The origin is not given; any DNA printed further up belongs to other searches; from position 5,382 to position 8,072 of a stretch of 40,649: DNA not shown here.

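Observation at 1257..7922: Translationally coupled operon: divergent SF2 helicase-like ATPase plus two tandem ~715-aa poly-HTH paralogs (candidate undescribed system)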

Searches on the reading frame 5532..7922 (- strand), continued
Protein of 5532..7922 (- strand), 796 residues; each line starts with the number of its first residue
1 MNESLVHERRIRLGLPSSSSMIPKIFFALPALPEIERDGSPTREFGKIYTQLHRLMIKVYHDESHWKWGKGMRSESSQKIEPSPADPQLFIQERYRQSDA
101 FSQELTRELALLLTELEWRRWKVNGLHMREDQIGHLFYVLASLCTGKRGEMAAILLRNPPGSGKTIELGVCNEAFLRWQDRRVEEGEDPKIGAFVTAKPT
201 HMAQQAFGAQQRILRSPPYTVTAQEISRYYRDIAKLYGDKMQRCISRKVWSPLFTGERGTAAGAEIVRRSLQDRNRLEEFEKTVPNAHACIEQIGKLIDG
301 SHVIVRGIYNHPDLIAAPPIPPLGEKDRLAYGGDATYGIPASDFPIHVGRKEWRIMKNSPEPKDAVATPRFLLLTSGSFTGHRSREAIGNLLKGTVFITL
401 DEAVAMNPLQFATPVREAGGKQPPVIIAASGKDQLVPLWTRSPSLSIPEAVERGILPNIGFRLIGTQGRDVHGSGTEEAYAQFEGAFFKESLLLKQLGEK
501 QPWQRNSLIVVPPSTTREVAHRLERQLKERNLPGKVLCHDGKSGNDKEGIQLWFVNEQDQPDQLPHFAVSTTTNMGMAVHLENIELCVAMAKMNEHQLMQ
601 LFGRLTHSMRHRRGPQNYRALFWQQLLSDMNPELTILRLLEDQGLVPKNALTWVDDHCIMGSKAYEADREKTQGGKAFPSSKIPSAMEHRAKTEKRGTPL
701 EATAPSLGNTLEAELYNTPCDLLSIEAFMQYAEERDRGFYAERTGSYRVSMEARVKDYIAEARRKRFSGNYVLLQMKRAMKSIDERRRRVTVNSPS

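Call 51: find_encoding_contigs(protein=P0019, flank=10000, max_places=3)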
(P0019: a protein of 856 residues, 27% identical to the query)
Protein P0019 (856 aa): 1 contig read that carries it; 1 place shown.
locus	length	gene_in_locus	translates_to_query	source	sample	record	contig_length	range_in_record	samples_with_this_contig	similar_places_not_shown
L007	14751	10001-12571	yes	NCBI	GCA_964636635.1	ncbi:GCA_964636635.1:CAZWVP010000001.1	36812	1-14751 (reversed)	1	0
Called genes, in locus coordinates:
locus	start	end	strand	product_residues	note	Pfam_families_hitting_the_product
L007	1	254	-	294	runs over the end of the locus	-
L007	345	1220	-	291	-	PF04536:TPM_phosphatase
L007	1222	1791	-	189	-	PF04011:LemA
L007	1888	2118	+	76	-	-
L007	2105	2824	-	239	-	PF02592:Vut_1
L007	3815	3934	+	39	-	-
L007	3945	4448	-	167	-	PF10099:RskA_C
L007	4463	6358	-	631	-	PF04932:Wzy_C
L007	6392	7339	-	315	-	PF01501:Glyco_transf_8, PF18404:Glyco_transf_24 (weak)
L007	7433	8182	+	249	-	PF01522:Polysacc_deac_1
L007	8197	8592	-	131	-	PF00903:Glyoxalase, PF18029:Glyoxalase_6 (weak), PF22677:Ble-like_N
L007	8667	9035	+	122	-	-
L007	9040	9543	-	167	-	-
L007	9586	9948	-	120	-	PF01641:SelR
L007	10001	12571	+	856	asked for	-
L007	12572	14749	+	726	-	?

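Call 52: find_encoding_contigs(protein=P0037, flank=10000, max_places=3)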
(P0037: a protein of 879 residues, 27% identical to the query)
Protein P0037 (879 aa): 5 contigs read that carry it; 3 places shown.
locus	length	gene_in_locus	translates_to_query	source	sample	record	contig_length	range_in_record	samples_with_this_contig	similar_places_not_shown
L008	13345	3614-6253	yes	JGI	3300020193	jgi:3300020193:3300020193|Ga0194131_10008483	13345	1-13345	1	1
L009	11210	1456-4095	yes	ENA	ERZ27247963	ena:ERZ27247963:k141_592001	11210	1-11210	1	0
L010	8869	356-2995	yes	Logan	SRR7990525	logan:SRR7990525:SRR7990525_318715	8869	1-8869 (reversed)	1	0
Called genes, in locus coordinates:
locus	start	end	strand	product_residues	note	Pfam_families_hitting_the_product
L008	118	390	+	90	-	-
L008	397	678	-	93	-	-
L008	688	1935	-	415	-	PF06271:RDD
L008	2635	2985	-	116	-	-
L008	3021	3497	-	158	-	-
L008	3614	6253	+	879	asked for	-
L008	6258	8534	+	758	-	-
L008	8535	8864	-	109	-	-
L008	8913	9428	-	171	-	PF00515:TPR_1 (faint), PF07719:TPR_2 (faint), PF12895:ANAPC3 (faint), PF13181:TPR_8 (faint), PF13371:TPR_9 (faint), PF13414:TPR_11 (faint), PF13428:TPR_14 (faint), PF13424:TPR_12, +6 more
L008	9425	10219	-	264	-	-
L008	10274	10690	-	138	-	-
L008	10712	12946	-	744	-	PF22745:Nlig-Ia, PF01653:DNA_ligase_aden, PF03120:OB_DNA_ligase, PF03119:DNA_ligase_ZBD, PF12826:HHH_2 (weak), PF00533:BRCT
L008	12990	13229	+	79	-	PF01817:CM_2 (faint)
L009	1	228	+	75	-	?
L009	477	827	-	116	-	-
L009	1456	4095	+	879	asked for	-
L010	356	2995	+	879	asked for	-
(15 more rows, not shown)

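Call 53: find_encoding_contigs(protein=P0042, flank=10000, max_places=3)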
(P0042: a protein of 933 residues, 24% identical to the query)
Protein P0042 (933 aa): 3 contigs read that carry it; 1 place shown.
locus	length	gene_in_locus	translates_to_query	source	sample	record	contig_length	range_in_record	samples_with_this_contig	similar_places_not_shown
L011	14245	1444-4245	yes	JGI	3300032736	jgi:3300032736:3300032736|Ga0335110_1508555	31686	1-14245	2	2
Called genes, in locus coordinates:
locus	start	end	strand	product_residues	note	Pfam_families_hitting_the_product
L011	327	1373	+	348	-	-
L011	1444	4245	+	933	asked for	-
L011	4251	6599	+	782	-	-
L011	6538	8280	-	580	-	PF13432:TPR_16 (faint), PF00515:TPR_1 (faint), PF07719:TPR_2 (faint), PF13428:TPR_14 (faint), PF13371:TPR_9 (faint), PF13414:TPR_11 (faint), PF23914:TPR_CcmH_CycH (weak), PF14559:TPR_19 (weak), +3 more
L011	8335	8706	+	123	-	PF00072:Response_reg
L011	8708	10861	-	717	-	PF22745:Nlig-Ia, PF01653:DNA_ligase_aden, PF03120:OB_DNA_ligase, PF03119:DNA_ligase_ZBD, PF12826:HHH_2 (weak), PF00533:BRCT, PF12738:PTCB-BRCT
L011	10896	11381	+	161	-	-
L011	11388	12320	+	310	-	PF05090:HTTM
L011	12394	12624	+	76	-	PF01817:CM_2 (faint)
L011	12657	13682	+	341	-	PF00437:T2SSE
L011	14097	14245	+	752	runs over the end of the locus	-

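Call 57: list_cluster_members(proteins=[P0011, P0013, P0016, P0019, P0022, P0026, P0037, P0042, P0055, P0064])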
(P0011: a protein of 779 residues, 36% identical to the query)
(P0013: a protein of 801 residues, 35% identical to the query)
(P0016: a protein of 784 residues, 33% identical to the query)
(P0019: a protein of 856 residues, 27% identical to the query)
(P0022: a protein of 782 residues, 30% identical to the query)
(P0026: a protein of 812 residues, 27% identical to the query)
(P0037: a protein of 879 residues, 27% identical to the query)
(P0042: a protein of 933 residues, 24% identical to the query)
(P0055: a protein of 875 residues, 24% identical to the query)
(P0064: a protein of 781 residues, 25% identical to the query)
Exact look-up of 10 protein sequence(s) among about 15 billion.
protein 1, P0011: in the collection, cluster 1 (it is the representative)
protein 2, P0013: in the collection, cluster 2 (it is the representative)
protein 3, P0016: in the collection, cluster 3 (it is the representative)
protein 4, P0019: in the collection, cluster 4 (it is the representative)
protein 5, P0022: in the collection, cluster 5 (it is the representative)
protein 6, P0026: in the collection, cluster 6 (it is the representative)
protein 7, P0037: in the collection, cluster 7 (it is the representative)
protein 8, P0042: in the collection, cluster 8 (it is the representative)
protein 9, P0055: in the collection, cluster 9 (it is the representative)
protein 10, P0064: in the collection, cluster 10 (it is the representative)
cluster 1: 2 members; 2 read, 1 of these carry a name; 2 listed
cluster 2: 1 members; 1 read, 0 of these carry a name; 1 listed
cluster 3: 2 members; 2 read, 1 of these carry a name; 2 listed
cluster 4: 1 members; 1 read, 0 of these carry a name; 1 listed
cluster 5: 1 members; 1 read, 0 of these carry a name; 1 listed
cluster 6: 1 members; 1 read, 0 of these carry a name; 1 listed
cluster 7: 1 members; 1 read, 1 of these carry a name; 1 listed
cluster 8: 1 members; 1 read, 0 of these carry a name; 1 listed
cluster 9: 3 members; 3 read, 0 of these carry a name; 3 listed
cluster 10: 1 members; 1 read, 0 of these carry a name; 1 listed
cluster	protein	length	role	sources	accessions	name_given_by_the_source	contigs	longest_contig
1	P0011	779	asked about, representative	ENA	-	-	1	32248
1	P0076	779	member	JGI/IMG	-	hypothetical protein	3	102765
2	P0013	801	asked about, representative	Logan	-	-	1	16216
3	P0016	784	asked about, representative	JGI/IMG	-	hypothetical protein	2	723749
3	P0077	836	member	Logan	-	-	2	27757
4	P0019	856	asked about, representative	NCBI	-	-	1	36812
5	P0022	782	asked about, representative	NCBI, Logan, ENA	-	-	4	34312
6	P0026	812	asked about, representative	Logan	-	-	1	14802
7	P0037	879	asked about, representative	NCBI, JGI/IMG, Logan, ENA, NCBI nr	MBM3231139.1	hypothetical protein FJZ28_02310 [Candidatus Peregrinibacteria bacterium] | hypothetical protein [Candidatus Peregrinibacteria bacterium]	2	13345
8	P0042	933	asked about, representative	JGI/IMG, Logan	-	-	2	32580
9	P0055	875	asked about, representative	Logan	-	-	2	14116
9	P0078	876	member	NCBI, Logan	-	-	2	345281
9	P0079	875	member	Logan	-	-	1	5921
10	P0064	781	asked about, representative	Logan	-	-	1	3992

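Call 66: find_encoding_contigs(protein=P0078, flank=10000, max_places=2)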
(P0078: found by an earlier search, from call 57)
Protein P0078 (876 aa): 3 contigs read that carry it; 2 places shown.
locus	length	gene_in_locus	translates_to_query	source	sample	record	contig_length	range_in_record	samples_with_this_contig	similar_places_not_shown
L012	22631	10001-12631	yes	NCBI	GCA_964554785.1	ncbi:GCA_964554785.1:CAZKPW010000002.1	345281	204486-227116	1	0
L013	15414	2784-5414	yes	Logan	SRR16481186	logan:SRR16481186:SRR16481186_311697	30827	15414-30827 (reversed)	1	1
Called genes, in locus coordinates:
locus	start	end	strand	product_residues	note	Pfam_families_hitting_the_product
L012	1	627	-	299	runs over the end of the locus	PF01551:Peptidase_M23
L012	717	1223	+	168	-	PF01371:Trp_repressor, PF13384:HTH_23 (weak)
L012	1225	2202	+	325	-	PF00383:dCMP_cyt_deam_1, PF01872:RibD_C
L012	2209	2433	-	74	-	-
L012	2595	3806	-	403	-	PF00926:DHBP_synthase, PF00925:GTP_cyclohydro2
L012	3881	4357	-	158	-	PF00885:DMRL_synthase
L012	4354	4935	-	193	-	PF00677:Lum_binding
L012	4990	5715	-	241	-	PF02525:Flavodoxin_2, PF03358:FMN_red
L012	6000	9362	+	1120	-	PF08471:Ribonuc_red_2_N, PF02867:Ribonuc_red_lgC, PF12637:TSCPD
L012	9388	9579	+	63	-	-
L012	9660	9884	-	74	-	-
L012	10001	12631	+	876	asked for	-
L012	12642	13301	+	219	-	PF12840:HTH_20 (weak), PF24034:DUF7343 (faint), PF25212:HVO_A0114 (faint), PF01022:HTH_5, PF01047:MarR (faint), PF01022:HTH_5, PF12840:HTH_20, PF13412:HTH_24 (weak), +4 more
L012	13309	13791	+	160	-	-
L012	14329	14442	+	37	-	-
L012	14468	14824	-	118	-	PF05635:23S_rRNA_IVP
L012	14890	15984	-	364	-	PF01926:MMR_HSR1, PF02421:FeoB_N, PF06071:YchF-GTPase_C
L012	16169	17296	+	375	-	PF00395:SLH, PF04203:Sortase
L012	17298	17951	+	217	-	-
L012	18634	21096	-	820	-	PF26449:DUF8128, PF02534:T4SS-DNA_transf (weak), PF01935:DUF87 (weak), PF10412:TrwB_AAD_bind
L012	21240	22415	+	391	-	PF13091:PLDc_2, PF00614:PLDc (weak)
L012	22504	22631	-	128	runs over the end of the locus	PF00072:Response_reg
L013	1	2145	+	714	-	?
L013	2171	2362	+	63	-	-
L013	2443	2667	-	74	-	-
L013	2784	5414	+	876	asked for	-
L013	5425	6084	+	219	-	PF12840:HTH_20 (weak), PF24034:DUF7343 (faint), PF25212:HVO_A0114 (faint), PF01022:HTH_5, PF01047:MarR (faint), PF01022:HTH_5, PF12840:HTH_20, PF13412:HTH_24 (weak), +4 more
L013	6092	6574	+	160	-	-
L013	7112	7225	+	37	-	-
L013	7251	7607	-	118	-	PF05635:23S_rRNA_IVP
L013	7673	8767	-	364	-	PF01926:MMR_HSR1, PF02421:FeoB_N, PF06071:YchF-GTPase_C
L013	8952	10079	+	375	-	PF00395:SLH, PF04203:Sortase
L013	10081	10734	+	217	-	-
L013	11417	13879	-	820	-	PF26449:DUF8128, PF02534:T4SS-DNA_transf (weak), PF01935:DUF87 (weak), PF10412:TrwB_AAD_bind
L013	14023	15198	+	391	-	PF13091:PLDc_2, PF00614:PLDc (weak)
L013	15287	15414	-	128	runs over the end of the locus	PF00072:Response_reg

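Call 67: find_encoding_contigs(protein=P0067, flank=10000, max_places=2)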
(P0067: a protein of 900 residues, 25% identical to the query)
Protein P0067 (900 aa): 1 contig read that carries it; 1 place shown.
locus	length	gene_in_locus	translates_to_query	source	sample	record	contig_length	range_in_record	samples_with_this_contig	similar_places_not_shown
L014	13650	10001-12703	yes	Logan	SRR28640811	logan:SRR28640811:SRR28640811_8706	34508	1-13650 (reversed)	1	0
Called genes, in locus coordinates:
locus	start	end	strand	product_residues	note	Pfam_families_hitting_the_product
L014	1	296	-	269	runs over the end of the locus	-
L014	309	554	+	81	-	PF00825:Ribonuclease_P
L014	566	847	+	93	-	PF01809:YidD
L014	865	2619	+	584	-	PF14849:YidC_periplas, PF02096:60KD_IMP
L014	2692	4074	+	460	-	PF10396:TrmE_N, PF12631:MnmE_helical, PF00350:Dynamin_N (faint), PF03193:RsgA_GTPase (faint), PF01926:MMR_HSR1, PF02421:FeoB_N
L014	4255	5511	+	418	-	PF01875:Memo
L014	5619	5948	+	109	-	-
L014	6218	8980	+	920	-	-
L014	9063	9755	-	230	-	PF00657:Lipase_GDSL, PF13472:Lipase_GDSL_2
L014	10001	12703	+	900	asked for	-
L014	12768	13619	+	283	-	PF07905:PucR (faint), PF17930:LpxI_N, PF06230:LpxI_C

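Call 69: predict_structure(alignment_id=A2)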
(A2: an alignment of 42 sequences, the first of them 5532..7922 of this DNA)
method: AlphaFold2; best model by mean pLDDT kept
length: 796 residues; sequences in the alignment: 42
mean_pLDDT: 87.8   pTM: 0.86
mean pLDDT of the five models: 87.8, 86.8, 86.0, 85.6, 85.3
residues with pLDDT >= 90: 501; 70-90: 209; 50-70: 65; < 50: 21
segments of 3 or more residues with pLDDT < 50: 1-4, 18-26, 358-360, 362-365
pLDDT, mean of each block of 10 residues (from residue 1): 50 55 57 95 97 97 88 70 95 97 98 96 95 98 95 96 96 97 94 95 90 85 92 89 93 82 91 96 91 93 91 89 82 93 87 69 63 97 95 98 95 98 97 92 94 95 83 93 96 94 96 95 94 94 90 76 85 80 94 92 92 90 94 85 69 89 93 82 75 75 74 79 88 79 74 94 89 89 86 63
secondary structure, 60 per line:
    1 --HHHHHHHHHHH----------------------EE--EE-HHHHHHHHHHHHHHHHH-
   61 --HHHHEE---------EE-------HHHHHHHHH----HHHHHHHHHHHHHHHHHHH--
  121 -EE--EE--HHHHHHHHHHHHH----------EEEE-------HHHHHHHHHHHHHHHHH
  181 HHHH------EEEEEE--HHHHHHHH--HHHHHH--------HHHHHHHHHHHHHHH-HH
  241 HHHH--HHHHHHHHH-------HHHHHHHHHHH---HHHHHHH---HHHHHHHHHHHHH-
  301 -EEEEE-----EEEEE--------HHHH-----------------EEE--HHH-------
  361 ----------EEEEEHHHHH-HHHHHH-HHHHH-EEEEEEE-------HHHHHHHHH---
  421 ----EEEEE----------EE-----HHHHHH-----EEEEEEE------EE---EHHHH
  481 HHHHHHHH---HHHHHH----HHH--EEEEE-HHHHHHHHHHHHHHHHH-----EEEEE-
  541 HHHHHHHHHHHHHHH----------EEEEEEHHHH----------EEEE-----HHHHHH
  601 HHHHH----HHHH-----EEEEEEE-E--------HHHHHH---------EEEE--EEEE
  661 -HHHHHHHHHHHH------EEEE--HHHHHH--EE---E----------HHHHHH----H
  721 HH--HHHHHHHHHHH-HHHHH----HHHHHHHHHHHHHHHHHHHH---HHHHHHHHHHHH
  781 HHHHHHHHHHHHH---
elements in order (helices of 4 or more, strands of 3 or more residues): H3-13 H43-59 H63-66 H87-95 H100-118 H130-142 E153-156 H164-184 E191-196 H199-206 H209-214 H223-237 H239-244 H247-255 H263-273 H277-283 H287-299 E302-306 E312-316 H325-328 E346-348 E371-375 H376-380 H382-387 H389-393 E395-401 H409-417 E425-429 H447-452 E458-464 H477-488 H492-497 E507-511 H513-529 E535-539 H541-555 E566-571 H572-575 E586-589 H595-605 H610-613 E619-625 H636-641 E651-654 E657-660 H662-673 E680-683 H686-691 H710-715 H725-735 H737-741 H746-765 H769-793

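Call 71: fold_search(model_id=the predicted structure, library=pdb)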
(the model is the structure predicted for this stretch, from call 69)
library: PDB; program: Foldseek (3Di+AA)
matches with E <= 10: 953; with E <= 0.001: 187
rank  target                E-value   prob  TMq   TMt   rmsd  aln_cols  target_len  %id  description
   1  7o4k_7                1.2e-06  1.00  0.24  0.31   8.3       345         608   14  Yeast TFIIH in the contracted state within the pre-initiation complex (released 2021-06-16)
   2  9rl4_I                2.4e-06  1.00  0.29  0.30  19.3       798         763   10  Structure of BAF in complex with OCT4-SOX2-bound nucleosome - SHL-6 (released 2026-02-11)
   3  9nh8_W                2.4e-06  1.00  0.28  0.30  23.1       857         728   10  CHD1-nucleosome complex (anchored state) (released 2025-05-07)
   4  7vdv_A                3.2e-06  1.00  0.30  0.29  15.6       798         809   10  The overall structure of human chromatin remodeling PBAF-nucleosome complex (released 2022-05-18)
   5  9hwg_b                3.3e-06  1.00  0.28  0.40  15.8       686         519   11  Structure of the transcribing Pol II-TCR-RECQL5 complex (released 2025-07-16)
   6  8ejm_A                3.5e-06  1.00  0.23  0.26  21.8       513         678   13  Crystal structure of human DEAH-box helicase DHX15 in complex with SUGP1 G-patch (released 2022-12-14)
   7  7vdt_A                3.7e-06  1.00  0.29  0.36  18.3       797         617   10  The motor-nucleosome module of human chromatin remodeling PBAF-nucleosome complex (released 2022-05-18)
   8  9wbz_A                4.1e-06  1.00  0.21  0.24  17.0       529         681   12  The structure of NCP-motor-ARP module of ncBAF-nucleosome complex (released 2026-02-18)
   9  7o4l_7                4.3e-06  1.00  0.31  0.39  11.1       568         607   10  Yeast TFIIH in the expanded state within the pre-initiation complex (released 2021-06-16)
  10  7oob_b                4.3e-06  1.00  0.27  0.39  16.7       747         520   11  Pol II-CSB-CSA-DDB1-UVSSA-ADPBeF3 (Structure2) (released 2021-10-13)
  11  9gd2_W                5.1e-06  1.00  0.28  0.34  12.6       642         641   11  Structure of Chd1 bound to a dinucleosome with a dyad-to-dyad distance of 103 bp. (released 2024-09-18)
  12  9jnp_K                7.3e-06  1.00  0.28  0.45  11.5       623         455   11  Structure of isw1-nucleosome complex in ATP state (released 2025-04-09)
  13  2xau_B                7.7e-06  1.00  0.28  0.30  24.2       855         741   10  Crystal structure of the Prp43p DEAH-box RNA helicase in complex with ADP (released 2010-06-09)
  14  6sh6_A                8.1e-06  1.00  0.22  0.26  21.7       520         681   13  Crystal structure of the human DEAH-helicase DHX15 in complex with the NKRF G-patch bound to ADP (released 2020-04-22)
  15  5v9x_A                8.5e-06  1.00  0.31  0.32  11.3       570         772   11  Structure of Mycobacterium smegmatis helicase Lhr bound to ssDNA and AMP-PNP (released 2017-12-06)
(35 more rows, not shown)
